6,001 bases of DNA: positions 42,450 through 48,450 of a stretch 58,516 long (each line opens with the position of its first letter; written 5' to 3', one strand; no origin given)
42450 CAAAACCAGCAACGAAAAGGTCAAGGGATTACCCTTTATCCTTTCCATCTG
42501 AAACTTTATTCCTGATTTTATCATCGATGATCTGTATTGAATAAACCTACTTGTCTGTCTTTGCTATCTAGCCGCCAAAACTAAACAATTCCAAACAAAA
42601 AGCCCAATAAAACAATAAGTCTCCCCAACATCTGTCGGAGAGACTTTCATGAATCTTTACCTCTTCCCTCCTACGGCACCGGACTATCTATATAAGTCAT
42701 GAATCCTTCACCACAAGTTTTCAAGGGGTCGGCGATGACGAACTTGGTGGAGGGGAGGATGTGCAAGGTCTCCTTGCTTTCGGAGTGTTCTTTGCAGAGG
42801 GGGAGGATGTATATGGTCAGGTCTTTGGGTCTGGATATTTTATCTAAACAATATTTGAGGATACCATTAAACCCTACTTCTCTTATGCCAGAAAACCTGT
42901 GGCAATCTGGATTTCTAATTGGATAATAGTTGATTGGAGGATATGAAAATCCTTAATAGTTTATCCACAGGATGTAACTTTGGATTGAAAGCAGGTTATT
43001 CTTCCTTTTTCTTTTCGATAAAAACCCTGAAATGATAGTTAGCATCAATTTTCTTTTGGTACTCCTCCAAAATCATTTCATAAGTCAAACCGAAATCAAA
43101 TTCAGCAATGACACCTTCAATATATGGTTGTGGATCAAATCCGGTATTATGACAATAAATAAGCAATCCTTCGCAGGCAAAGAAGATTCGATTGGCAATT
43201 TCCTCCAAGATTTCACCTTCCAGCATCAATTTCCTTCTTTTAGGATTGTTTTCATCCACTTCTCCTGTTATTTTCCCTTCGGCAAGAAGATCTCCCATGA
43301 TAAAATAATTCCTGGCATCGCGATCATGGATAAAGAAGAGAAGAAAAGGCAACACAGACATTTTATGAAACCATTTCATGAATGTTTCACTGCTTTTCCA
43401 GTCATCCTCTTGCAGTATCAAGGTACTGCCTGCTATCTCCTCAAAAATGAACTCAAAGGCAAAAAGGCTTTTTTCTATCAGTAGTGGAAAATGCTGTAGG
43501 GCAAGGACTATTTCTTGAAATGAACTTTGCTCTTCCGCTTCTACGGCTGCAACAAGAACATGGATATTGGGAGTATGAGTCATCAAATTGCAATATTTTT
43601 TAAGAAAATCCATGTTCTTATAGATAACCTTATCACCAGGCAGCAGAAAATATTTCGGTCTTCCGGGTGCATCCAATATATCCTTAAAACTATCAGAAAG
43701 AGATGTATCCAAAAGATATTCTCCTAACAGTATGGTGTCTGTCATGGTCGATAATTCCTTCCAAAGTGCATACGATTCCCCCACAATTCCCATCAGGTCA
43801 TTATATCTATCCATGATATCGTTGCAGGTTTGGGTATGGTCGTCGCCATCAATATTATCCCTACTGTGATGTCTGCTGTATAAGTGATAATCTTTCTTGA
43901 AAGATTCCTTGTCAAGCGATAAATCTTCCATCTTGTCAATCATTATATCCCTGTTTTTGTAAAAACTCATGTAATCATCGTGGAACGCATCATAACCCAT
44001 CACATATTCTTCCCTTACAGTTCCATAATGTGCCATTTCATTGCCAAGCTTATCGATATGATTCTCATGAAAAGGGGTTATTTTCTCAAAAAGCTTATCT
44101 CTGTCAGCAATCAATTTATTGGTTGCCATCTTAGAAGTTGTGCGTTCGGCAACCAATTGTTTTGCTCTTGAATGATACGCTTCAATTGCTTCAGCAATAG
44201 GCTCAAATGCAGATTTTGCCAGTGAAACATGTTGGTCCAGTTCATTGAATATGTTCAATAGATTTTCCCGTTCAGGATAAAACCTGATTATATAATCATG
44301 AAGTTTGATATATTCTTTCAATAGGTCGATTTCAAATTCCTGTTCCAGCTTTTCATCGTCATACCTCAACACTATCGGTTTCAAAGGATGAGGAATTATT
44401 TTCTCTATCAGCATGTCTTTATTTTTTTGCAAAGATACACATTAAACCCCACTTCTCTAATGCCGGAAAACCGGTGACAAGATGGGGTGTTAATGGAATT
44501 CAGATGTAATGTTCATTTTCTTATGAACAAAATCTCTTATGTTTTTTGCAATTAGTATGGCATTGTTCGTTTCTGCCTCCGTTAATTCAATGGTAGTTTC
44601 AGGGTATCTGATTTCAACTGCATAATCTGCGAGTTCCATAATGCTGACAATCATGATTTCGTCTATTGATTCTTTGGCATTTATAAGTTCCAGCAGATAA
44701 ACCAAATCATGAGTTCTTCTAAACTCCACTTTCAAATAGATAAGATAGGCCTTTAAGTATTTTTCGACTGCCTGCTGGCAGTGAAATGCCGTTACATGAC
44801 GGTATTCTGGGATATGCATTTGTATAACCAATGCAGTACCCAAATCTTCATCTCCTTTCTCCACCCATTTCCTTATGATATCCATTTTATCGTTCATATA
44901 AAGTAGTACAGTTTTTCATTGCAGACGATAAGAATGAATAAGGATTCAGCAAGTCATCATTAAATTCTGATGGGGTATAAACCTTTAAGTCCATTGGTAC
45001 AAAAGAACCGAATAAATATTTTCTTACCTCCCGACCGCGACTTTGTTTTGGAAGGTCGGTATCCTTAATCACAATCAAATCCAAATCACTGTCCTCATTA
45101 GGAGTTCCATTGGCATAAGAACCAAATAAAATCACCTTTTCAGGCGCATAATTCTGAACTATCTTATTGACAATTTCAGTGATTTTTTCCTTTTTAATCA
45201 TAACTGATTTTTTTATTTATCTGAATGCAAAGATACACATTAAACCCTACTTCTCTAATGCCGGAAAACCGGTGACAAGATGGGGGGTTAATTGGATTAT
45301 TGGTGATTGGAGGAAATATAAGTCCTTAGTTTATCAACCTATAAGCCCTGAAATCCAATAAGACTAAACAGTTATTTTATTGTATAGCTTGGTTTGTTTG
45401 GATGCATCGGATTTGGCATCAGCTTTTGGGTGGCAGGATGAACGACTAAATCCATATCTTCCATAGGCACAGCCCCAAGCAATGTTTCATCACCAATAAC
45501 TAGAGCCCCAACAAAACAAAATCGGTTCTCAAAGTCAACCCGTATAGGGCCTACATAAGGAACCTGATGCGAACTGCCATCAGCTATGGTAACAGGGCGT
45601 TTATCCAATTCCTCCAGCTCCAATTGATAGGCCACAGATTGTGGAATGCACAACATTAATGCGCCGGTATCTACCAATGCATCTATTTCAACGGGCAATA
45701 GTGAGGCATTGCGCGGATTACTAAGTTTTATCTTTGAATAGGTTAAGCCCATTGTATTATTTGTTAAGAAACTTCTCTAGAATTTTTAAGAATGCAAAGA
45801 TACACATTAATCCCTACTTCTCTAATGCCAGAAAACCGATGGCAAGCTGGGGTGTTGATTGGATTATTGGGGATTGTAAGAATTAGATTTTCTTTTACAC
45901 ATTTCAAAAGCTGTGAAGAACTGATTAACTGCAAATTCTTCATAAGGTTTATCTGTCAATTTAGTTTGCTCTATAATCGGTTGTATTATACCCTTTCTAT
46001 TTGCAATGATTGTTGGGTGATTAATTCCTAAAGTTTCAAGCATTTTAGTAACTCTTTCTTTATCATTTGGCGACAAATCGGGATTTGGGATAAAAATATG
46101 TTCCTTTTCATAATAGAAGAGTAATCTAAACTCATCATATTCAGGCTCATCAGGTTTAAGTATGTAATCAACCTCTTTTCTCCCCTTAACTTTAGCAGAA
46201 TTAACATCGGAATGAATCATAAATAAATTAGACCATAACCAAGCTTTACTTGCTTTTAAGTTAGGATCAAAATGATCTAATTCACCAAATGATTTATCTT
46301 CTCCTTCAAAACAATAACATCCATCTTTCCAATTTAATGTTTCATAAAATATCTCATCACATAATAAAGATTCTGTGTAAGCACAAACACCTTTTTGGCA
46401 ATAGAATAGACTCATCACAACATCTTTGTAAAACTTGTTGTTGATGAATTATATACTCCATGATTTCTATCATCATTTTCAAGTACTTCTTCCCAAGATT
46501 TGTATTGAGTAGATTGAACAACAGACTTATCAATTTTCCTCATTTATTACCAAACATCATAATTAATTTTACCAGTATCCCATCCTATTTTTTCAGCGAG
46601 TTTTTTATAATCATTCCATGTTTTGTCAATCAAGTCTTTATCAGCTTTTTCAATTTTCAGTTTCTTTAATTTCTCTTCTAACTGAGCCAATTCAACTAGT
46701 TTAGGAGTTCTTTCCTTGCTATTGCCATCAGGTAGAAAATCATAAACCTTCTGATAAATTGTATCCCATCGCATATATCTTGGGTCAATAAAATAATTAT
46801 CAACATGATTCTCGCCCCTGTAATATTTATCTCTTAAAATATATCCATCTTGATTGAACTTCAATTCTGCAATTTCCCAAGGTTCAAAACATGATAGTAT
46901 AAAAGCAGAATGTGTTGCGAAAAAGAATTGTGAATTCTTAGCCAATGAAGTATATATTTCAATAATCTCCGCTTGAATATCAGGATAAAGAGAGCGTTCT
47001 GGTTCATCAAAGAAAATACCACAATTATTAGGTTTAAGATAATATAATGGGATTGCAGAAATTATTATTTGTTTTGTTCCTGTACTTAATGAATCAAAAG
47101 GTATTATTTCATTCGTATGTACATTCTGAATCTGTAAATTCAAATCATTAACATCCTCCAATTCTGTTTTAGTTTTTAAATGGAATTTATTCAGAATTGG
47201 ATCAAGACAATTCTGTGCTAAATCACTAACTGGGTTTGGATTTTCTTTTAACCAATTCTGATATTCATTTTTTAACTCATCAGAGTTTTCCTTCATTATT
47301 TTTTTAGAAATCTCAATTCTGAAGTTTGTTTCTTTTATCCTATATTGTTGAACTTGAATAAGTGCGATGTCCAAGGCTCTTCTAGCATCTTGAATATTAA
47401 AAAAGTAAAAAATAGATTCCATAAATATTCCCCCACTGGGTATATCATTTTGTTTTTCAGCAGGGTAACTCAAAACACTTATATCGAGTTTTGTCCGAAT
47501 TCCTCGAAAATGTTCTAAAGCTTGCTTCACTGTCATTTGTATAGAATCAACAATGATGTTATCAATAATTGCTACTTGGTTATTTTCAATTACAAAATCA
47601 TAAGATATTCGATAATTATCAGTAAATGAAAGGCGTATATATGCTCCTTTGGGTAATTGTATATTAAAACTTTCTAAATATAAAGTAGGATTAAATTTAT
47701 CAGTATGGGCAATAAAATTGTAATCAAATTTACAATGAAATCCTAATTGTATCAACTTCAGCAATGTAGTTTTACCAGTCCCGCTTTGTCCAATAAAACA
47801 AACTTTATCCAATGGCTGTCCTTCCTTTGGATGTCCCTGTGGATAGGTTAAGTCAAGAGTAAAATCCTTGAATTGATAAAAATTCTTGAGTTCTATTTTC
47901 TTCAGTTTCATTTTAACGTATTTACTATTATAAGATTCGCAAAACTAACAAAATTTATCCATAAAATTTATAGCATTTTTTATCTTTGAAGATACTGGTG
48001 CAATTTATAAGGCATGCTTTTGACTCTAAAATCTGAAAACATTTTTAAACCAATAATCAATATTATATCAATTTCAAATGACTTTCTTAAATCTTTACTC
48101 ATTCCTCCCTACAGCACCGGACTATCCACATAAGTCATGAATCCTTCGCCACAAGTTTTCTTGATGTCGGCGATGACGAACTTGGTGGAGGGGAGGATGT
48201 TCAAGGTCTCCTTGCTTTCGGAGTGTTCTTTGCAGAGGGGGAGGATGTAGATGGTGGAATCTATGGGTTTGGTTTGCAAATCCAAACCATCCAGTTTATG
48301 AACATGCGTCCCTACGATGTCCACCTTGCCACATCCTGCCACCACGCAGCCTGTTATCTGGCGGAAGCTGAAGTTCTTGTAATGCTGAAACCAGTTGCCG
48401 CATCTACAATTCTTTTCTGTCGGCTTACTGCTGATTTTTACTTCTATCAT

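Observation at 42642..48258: A ~5.4-kb accessory island inserted into the 3' end of a small Cys/His-rich gene, bounded by ~175-bp direct repeats, with no integrase in sight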

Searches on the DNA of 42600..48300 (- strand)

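Call 111: search_dna_similar(query=window:42600-48300:-, collection=plasmids, mode=distant, max_evalue=0.00001, max_rows=10)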
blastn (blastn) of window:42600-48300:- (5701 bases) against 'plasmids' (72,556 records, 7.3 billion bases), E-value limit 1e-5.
Records with a match: 6; places in all: 6; records where one place covers at least 80% of the query: 0.
Best place of each record, by identity: 60-80% 6.
By first word of the organism name: Synechocystis 6.
By predicted mobility (MOB-suite, as given by PLSDB): non-mobilizable 6.
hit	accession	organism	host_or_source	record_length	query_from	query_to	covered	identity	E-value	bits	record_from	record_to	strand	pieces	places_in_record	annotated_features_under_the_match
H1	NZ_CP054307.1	Synechocystis sp. PCC 7338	cell culture,Tidal pool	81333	2738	2853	2%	72.4%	5e-7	66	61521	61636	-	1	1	clan AA aspartic protease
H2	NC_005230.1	Synechocystis sp. PCC 6803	-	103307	2739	2853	2%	73.0%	1e-7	69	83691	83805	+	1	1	peptidase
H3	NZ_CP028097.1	Synechocystis sp. IPPAS B-1465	axenic culture,Synechocystis sp. GT-L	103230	2739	2853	2%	73.0%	1e-7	69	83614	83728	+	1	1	peptidase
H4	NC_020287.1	Synechocystis sp. PCC 6803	-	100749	2739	2853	2%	73.0%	1e-7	69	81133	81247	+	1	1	peptidase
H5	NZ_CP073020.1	Synechocystis sp. PCC 6803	cell culture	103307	2739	2853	2%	73.0%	1e-7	69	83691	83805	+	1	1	peptidase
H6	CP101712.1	Synechocystis sp. B12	cell culture,mangrove water from the ...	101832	2739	2853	2%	72.2%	2e-6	64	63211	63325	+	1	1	clan AA aspartic protease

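Call 112: get_annotated_region(hit=H2, flank=2500)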
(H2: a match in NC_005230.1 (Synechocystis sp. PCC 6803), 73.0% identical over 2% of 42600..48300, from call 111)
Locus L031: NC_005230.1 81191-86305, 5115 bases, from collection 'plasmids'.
description: Synechocystis sp. PCC 6803 plasmid pSYSA, complete sequence
organism: Synechocystis sp. PCC 6803 (NCBI taxid 1148)
taxonomy: Bacteria; Cyanobacteriota; Cyanophyceae; Synechococcales; Merismopediaceae; Synechocystis; Synechocystis sp. PCC 6803
host: -; source: -; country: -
typing (MOB-suite, as given by PLSDB): non-mobilizable
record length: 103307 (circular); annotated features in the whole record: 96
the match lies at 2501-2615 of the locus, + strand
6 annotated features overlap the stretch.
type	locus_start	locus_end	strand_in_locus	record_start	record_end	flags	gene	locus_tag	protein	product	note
CDS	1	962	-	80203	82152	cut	-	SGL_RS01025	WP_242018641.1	RAMP superfamily CRISPR-associated protein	-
CDS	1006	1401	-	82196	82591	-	-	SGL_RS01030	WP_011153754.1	hypothetical protein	-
CDS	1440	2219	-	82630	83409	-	cmr4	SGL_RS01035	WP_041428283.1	type III-B CRISPR module RAMP protein Cmr4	GO:0043571 - maintenance of CRISPR repeat elements [Evidence IEA]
CDS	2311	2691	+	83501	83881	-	-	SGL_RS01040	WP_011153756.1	peptidase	-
CDS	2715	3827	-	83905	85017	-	-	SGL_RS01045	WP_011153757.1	type III-B CRISPR module-associated protein Cmr3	-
CDS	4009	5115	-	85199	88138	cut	cas10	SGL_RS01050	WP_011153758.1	type III-B CRISPR-associated protein Cas10/Cmr2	GO:0043571 - maintenance of CRISPR repeat elements [Evidence IEA]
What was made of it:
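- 45372..45752 (-): 126-aa retropepsin-like (clan AA aspartic protease) single-gene cassette. DNA-level relative on Synechocystis pSYSA (calls 111, 112).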
